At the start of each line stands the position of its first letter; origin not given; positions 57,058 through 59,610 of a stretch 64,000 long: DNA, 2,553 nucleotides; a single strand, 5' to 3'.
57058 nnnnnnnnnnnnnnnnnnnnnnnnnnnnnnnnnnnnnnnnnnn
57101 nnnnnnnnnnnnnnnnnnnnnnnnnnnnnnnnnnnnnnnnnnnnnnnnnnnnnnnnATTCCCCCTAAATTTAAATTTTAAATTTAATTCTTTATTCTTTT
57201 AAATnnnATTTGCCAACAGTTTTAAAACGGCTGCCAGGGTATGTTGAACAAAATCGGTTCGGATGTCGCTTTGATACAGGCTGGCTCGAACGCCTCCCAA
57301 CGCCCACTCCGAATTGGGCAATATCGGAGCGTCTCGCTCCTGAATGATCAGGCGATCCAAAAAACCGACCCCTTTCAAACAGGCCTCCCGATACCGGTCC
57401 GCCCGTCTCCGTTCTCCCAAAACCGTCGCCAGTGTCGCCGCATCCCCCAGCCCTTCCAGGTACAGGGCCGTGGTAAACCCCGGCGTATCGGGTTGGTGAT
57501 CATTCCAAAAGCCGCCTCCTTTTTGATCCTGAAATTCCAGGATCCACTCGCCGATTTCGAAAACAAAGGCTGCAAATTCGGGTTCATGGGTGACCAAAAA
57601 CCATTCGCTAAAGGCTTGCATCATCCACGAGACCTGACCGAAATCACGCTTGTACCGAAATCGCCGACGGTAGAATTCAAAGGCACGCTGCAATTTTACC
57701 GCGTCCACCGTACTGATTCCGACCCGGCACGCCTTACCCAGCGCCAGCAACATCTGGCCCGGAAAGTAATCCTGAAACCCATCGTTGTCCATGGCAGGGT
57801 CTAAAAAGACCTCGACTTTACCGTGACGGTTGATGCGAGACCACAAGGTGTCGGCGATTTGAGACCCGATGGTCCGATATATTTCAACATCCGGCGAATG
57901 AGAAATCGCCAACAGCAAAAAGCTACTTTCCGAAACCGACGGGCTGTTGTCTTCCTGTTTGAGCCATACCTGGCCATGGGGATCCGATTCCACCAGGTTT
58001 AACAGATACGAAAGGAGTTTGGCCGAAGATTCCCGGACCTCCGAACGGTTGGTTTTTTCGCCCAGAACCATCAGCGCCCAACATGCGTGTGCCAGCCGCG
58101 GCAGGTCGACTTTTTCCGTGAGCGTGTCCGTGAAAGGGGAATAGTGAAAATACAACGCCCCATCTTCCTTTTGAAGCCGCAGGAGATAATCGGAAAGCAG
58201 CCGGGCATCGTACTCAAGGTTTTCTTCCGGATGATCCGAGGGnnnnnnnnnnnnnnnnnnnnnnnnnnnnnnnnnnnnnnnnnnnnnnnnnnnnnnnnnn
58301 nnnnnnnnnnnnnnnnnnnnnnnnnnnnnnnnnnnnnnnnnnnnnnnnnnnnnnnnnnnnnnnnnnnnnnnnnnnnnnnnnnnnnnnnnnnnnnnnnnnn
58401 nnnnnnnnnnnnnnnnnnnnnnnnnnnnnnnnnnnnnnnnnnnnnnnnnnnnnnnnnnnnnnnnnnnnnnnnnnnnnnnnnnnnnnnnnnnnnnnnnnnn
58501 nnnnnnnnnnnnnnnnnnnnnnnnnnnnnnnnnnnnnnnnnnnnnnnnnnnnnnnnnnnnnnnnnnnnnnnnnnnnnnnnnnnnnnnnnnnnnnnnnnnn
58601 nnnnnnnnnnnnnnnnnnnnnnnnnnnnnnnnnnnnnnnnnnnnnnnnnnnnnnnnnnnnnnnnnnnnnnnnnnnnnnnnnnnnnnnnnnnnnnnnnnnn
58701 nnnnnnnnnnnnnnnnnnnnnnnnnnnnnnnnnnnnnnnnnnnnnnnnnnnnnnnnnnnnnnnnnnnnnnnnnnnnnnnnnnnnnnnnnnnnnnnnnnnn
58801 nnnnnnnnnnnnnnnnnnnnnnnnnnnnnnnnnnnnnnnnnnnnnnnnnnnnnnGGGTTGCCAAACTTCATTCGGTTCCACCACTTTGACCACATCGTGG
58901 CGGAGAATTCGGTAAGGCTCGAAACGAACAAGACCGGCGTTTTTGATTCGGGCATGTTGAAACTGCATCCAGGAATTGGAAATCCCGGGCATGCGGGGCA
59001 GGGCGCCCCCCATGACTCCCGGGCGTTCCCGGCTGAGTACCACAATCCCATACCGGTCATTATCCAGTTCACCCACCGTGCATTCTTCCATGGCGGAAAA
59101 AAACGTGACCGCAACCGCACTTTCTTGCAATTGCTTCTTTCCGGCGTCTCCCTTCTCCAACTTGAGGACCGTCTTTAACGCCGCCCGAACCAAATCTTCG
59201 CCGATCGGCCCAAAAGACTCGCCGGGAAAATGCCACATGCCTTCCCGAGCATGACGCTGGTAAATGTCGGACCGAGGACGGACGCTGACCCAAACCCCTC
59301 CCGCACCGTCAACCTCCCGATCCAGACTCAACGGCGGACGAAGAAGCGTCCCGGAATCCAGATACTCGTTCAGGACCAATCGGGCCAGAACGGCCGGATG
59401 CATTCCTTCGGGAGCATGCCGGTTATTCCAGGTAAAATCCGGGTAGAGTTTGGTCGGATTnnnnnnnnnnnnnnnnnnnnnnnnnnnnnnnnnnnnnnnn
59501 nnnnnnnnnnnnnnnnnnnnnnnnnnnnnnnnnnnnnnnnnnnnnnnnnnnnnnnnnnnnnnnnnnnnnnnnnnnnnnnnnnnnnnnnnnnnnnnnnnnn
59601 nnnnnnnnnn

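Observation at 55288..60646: Three-gene cassette: Pro-rich repeat peptide + PRTase/AMMECR1x2/helical-repeat fusion + B12-type radical SAM (Cx7Cx2C)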

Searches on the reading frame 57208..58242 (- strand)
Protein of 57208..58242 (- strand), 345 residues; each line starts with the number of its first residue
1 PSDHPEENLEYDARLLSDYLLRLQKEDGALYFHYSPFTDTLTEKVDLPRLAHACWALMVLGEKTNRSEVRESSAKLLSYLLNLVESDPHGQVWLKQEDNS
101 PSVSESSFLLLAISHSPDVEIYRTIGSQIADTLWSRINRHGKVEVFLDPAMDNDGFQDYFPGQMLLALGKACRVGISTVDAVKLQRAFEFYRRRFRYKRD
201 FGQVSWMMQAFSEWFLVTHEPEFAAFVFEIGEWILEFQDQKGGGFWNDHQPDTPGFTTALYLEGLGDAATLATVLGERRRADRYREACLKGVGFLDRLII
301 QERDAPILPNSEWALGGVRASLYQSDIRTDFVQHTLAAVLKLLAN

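Call 34: search_protein_families(library=pfam, proteins=[window:57208-58242:-], max_evalue=1)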
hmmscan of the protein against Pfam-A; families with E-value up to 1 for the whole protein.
seq(345 aa): 0 families

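Call 53: search_protein_representatives(protein=window:57208-58242:-)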
Query: 345 residues. Proteins with E-value up to 0.001 (for the whole library): 1346; up to 1e-10: 716; up to 1e-30: 70. The best 150 are listed.
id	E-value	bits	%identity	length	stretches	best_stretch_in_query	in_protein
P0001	4.7e-233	788.8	100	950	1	1-345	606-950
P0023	1.0e-100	353.7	49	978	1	6-344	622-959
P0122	1.7e-85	303.5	50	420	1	15-342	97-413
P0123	1.5e-82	293.9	43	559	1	16-343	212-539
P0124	3.0e-79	283.1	49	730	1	13-290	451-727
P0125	7.6e-79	281.7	45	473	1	15-342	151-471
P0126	1.6e-71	257.6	47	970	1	15-341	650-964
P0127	2.9e-71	256.8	42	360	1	18-340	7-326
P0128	7.6e-71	255.4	53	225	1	129-344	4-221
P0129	2.4e-70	253.8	41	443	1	15-340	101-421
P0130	1.6e-68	247.7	44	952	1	32-342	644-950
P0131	4.3e-68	246.3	42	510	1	8-341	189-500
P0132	4.6e-65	236.4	41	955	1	16-343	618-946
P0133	4.1e-64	233.3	42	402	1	16-342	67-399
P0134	4.5e-63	229.8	38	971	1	5-341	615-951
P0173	1.0e-33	133.3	28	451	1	15-341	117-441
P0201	2.0e-29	119.2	27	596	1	31-344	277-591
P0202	3.4e-29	118.4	26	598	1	17-342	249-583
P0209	1.8e-28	116.1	30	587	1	7-343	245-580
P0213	2.5e-28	115.6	32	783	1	18-338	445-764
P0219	1.4e-27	113.1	30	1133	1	18-343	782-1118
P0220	1.5e-27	113.0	27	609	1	20-343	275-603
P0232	5.3e-27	111.2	29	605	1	14-341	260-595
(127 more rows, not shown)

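Call 54: search_protein_families(library=pfam, proteins=[P0201, P0202, P0209, P0220, P0232, P0123, P0131, P0173, P0219, P0213], max_evalue=0.01)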
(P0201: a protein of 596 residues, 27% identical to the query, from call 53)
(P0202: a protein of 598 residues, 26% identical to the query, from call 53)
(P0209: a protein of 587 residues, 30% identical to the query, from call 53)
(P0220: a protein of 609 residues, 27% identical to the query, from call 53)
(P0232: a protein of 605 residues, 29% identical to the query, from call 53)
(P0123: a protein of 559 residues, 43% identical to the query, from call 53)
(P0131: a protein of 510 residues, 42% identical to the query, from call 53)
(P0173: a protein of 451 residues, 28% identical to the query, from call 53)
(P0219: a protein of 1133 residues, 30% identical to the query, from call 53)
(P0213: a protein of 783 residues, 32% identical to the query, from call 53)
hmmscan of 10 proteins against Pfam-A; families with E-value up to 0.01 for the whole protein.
P0201 (596 aa): 2 families
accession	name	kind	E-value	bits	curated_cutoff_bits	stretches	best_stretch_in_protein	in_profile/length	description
PF01871.22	AMMECR1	-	1.9e-06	27.9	25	1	49-225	1-167/168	AMMECR1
PF00432.27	Prenyltrans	-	0.00015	21.7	26.5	1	309-419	91-192/304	Prenyltransferase alpha-alpha toroid domain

P0202 (598 aa): 5 families
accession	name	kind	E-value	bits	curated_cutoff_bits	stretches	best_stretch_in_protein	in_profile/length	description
PF01871.22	AMMECR1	-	3.9e-17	62.7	25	1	44-211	2-165/168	AMMECR1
PF09492.16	Pec_lyase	-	5.2e-06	26.4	22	0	445-478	46-79/292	Pectic acid lyase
PF07944.18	Beta-AFase-like_GH127_cat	-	0.00018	21.1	24.9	1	339-471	61-208/376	Beta-L-arabinofuranosidase, GH127 catalytic domain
PF06917.19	Pectate_lyase_2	-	0.00047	19.4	26.6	0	337-378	404-445/491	Periplasmic pectate lyase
PF05147.19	LANC_like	-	0.00081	18.5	23.2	0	283-487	12-212/350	Lanthionine synthetase C-like protein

P0209 (587 aa): 1 family
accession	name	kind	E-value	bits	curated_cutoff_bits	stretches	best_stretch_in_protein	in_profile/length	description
PF01871.22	AMMECR1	-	1e-22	80.8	25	1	57-220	4-168/168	AMMECR1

P0220 (609 aa): 1 family
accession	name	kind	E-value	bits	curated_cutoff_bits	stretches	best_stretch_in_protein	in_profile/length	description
PF01871.22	AMMECR1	-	4.6e-13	49.5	25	1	91-234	30-167/168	AMMECR1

P0232 (605 aa): 0 families

P0123 (559 aa): 1 family
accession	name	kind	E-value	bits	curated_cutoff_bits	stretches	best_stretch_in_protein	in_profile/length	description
PF01871.22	AMMECR1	-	1.6e-17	64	25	1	41-170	29-153/168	AMMECR1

P0131 (510 aa): 1 family
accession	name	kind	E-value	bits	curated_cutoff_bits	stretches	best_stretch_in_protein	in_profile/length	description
PF01871.22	AMMECR1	-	2.9e-06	27.3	25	1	57-160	64-154/168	AMMECR1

P0173 (451 aa): 1 family
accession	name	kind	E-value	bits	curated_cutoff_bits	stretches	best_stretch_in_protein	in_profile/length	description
PF01871.22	AMMECR1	-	0.00017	21.6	25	1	24-81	103-158/168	AMMECR1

P0219 (1133 aa): 5 families
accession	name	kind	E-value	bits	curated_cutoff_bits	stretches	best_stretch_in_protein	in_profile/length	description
PF01871.22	AMMECR1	-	8.6e-21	74.6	25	1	572-742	2-166/168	AMMECR1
PF21836.2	DUF6895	-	5.8e-14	52.6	23.8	1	85-311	29-253/289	Domain of unknown function (DUF6895)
PF13243.12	SQHop_cyclase_C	-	6.3e-05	22.6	26.1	0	836-909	160-227/319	Squalene-hopene cyclase C-terminal domain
PF13249.12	SQHop_cyclase_N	-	0.0035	17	26.2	0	268-316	23-71/291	Squalene-hopene cyclase N-terminal domain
PF09492.16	Pec_lyase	-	0.0037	17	22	0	878-912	51-85/292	Pectic acid lyase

P0213 (783 aa): 0 families

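Call 58: find_related_loci(query=P0209, collection=genome_contigs, flank=6000)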
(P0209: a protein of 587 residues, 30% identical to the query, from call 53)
Query P0209 (587 aa) in genome_contigs; peptide patterns used: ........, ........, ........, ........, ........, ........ (x = any residue, [..] = any of these).
125 stretches matched a pattern, but none encodes a relative of the query by tblastn (E <= 1e-3).

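Call 59: find_homologous_proteins(query=P0209, max_evalue=0.00001)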
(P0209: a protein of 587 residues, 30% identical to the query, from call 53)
Query P0209 (587 aa): 29 proteins with E <= 0.00001 among 8000 candidates.
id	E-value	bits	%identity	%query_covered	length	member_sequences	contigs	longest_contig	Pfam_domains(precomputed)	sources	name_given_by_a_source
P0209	0.0e+0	1327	100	100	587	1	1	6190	PF01871.23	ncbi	-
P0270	7.9e-174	597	49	99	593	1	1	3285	PF01871.23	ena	-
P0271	6.9e-169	581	51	91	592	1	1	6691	PF01871.23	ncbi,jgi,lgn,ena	-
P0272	2.9e-138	480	58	65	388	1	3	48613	-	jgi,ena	-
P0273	2.5e-86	309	39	72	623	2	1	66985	PF01871.23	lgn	-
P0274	2.5e-84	302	34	92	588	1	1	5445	PF01871.23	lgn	-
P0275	7.3e-78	281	32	97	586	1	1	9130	PF01871.23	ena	-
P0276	4.2e-77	278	33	85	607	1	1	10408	PF01871.23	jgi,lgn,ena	-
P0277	1.8e-76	276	32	92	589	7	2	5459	PF01871.23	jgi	-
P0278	4.6e-73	265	31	92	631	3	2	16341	PF01871.23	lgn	-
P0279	9.2e-73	264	34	74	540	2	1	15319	PF01871.23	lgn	-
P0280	1.1e-72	264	32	92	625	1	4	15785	PF01871.23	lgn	-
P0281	1.6e-72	263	31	88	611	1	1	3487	PF01871.23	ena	-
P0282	1.6e-67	246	29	98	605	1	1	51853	PF01871.23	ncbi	-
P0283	6.2e-65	238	32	93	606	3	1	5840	PF01871.23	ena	-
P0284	3.5e-60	222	30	92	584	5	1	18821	PF01871.23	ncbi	-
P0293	6.3e-28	116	27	73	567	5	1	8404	PF01871.23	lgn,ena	-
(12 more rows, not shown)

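Call 60: find_encoding_contigs(protein=P0273, flank=7000, max_places=2)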
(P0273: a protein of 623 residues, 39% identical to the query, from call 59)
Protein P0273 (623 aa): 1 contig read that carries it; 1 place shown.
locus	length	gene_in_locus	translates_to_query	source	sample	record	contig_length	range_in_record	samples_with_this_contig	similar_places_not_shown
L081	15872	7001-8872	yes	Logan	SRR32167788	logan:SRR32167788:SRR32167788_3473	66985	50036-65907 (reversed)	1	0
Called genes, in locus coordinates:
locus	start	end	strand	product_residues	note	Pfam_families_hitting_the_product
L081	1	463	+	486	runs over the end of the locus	PF04932:Wzy_C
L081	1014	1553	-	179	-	-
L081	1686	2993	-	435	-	-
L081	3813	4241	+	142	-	-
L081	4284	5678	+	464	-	PF04932:Wzy_C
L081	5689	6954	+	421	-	-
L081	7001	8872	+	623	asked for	PF01871:AMMECR1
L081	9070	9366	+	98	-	-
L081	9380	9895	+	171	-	PF00583:Acetyltransf_1, PF13673:Acetyltransf_10, PF13508:Acetyltransf_7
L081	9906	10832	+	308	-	PF05036:SPOR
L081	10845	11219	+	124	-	PF07238:PilZ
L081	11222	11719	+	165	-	PF04461:YajQ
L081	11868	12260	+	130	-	PF07238:PilZ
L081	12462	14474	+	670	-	PF00027:cNMP_binding, PF01734:Patatin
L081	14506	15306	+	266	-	PF00378:ECH_1, PF16113:ECH_2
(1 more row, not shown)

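Call 61: find_encoding_contigs(protein=P0282, flank=7000, max_places=2)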
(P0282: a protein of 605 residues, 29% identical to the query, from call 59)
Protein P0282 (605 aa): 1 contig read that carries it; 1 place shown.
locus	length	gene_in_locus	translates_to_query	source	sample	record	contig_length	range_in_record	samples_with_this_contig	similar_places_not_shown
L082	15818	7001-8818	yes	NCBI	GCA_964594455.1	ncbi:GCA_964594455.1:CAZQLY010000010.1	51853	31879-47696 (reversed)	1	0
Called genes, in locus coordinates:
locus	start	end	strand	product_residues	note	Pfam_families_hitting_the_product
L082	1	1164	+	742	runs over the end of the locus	PF16927:HisKA_7TM, PF01590:GAF, PF13185:GAF_2, PF13492:GAF_3, PF00512:HisKA, PF02518:HATPase_c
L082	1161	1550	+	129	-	PF00072:Response_reg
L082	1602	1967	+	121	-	PF00072:Response_reg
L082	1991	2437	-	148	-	PF00072:Response_reg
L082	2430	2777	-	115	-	PF12844:HTH_19 (weak), PF01381:HTH_3 (weak)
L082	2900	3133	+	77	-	PF01371:Trp_repressor (weak)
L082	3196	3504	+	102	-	PF12643:MazG-like, PF03819:MazG (weak)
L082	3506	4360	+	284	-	PF05822:UMPH-1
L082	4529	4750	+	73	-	-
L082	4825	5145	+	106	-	PF01797:Y1_Tnp (weak)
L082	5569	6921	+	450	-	-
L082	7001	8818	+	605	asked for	PF01871:AMMECR1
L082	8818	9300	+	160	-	PF00293:NUDIX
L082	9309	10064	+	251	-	PF02535:Zip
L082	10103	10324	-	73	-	PF04070:DUF378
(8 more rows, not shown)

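Call 62: find_encoding_contigs(protein=P0284, flank=7000, max_places=2)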
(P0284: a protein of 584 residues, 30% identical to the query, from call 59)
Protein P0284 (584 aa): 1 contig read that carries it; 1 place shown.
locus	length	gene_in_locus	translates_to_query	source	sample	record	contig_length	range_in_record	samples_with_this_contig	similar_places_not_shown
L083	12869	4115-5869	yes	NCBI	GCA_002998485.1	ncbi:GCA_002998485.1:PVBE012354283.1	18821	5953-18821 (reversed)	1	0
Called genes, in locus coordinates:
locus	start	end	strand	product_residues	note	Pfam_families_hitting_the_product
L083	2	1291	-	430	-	?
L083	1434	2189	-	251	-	PF00561:Abhydrolase_1, PF00975:Thioesterase (faint), PF12146:Hydrolase_4, PF12697:Abhydrolase_6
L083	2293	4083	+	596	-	PF01871:AMMECR1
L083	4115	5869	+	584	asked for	PF01871:AMMECR1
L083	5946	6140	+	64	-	-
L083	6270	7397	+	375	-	PF02353:CMAS, PF13489:Methyltransf_23, PF01728:FtsJ (weak), PF08241:Methyltransf_11, PF08242:Methyltransf_12, PF13649:Methyltransf_25, PF13847:Methyltransf_31 (weak)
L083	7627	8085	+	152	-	-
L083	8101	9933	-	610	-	PF00089:Trypsin (faint), PF13365:Trypsin_2, PF00395:SLH (faint)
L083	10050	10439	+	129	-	-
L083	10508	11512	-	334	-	PF01699:Na_Ca_ex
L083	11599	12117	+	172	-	PF01025:GrpE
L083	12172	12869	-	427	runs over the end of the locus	PF08245:Mur_ligase_M, PF02875:Mur_ligase_C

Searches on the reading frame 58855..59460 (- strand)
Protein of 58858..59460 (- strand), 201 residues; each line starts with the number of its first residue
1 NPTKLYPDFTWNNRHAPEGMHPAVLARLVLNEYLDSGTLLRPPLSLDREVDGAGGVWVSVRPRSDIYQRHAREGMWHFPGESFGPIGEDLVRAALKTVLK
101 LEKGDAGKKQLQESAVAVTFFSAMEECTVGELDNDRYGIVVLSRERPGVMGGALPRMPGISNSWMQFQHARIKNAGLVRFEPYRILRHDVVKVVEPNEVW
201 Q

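Call 34: search_protein_families(library=pfam, proteins=[window:58858-59460:-], max_evalue=1)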
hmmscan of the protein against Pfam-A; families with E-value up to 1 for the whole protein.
seq(201 aa): 0 families

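Call 44: search_solved_structures(query=A3, max_evalue=10)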
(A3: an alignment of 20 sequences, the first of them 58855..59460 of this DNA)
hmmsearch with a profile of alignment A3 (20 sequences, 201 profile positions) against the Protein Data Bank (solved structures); distinct sequences matched with E-value up to 10: 3.
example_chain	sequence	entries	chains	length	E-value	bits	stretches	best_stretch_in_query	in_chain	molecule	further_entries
5t2a_AJ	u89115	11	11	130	0.093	15.6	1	89-167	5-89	uS8 | ribosomal protein S8 | Putative 40S ribosomal protein S15A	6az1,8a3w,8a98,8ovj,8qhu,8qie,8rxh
1vaj_A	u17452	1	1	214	0.24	14.3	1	24-100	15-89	Hypothetical protein PH0010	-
8g99_C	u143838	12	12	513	1.6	11.6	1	164-196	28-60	DNA primase large subunit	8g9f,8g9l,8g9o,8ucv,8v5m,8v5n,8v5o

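Call 48: predict_structure(alignment_id=A3)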
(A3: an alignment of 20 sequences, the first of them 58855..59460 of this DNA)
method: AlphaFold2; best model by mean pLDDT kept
length: 202 residues; sequences in the alignment: 20
mean_pLDDT: 94.2   pTM: 0.89
mean pLDDT of the five models: 94.2, 93.7, 93.4, 93.2, 93.2
residues with pLDDT >= 90: 178; 70-90: 22; 50-70: 2; < 50: 0
segments of 3 or more residues with pLDDT < 50: none
pLDDT, mean of each block of 10 residues (from residue 1): 94 96 98 97 91 97 91 97 94 98 96 97 95 94 94 92 95 91 96 91 59
secondary structure, 60 per line:
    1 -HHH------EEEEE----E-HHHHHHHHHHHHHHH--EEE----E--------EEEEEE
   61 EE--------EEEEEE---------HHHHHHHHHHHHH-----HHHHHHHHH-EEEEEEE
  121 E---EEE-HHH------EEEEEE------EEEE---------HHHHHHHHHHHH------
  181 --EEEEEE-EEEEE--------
elements in order: E11-15 H22-36 E39-41 E55-62 E71-76 H86-98 H104-112 E114-121 E125-127 E138-143 E150-153 H163-174 E183-188 E190-194

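Call 52: fold_search(model_id=the predicted structure, library=pdb)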
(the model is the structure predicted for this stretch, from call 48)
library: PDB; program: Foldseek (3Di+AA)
matches with E <= 10: 346; with E <= 0.001: 4
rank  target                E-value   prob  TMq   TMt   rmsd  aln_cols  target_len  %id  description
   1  1vaj                  5.7e-08  1.00  0.69  0.69   3.3       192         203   18  Crystal Structure of Uncharacterized Protein PH0010 From Pyrococcus horikoshii (released 2005-01-25)
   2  1zq7_A                6.1e-08  1.00  0.56  0.56   4.9       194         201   15  X-Ray Crystal Structure of Protein Q8PZK8 from Methanosarcina mazei. Northeast Structural Genomics Consortium Target M (released 2005-05-31)
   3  1zq7_B                7.3e-08  1.00  0.57  0.57   4.9       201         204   16  X-Ray Crystal Structure of Protein Q8PZK8 from Methanosarcina mazei. Northeast Structural Genomics Consortium Target M (released 2005-05-31)
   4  1wsc_A                3.9e-06  1.00  0.49  0.45   6.4       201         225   15  Crystal structure of ST0229, function unknown protein from Sulfolobus tokodaii (released 2005-11-08)
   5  6v9q_F                8.6e-02  0.08  0.17  0.12  20.1       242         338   10  Cryo-EM structure of Cascade-TniQ binary complex (released 2020-01-29)
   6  6v9q_C                1.0e-01  0.20  0.19  0.13  11.2       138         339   10  Cryo-EM structure of Cascade-TniQ binary complex (released 2020-01-29)
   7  6v9q_D                1.2e-01  0.13  0.17  0.11  11.7       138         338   10  Cryo-EM structure of Cascade-TniQ binary complex (released 2020-01-29)
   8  6v9q_B                1.2e-01  0.06  0.16  0.11  21.0       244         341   11  Cryo-EM structure of Cascade-TniQ binary complex (released 2020-01-29)
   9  6vbw_D                2.0e-01  0.06  0.17  0.12  20.5       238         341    8  Cryo-EM structure of Cascade-TniQ-dsDNA ternary complex (released 2020-01-29)
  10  6v9q_G                2.1e-01  0.13  0.18  0.14  11.1       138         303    9  Cryo-EM structure of Cascade-TniQ binary complex (released 2020-01-29)
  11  6vbw_E                2.6e-01  0.08  0.15  0.10  13.8       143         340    9  Cryo-EM structure of Cascade-TniQ-dsDNA ternary complex (released 2020-01-29)
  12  6v9q_E                2.9e-01  0.08  0.15  0.10  11.6       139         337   10  Cryo-EM structure of Cascade-TniQ binary complex (released 2020-01-29)
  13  6lnb_C                3.1e-01  0.08  0.16  0.11  12.0       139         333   12  CryoEM structure of Cascade-TniQ-dsDNA complex (released 2020-02-19)
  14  8jms                  3.5e-01  0.01  0.11  0.10  16.0       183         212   14  Crystal structure of BelL from Streptomyces cavourensis (released 2024-06-05)
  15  6vbw_B                4.0e-01  0.04  0.17  0.12  20.6       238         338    8  Cryo-EM structure of Cascade-TniQ-dsDNA ternary complex (released 2020-01-29)
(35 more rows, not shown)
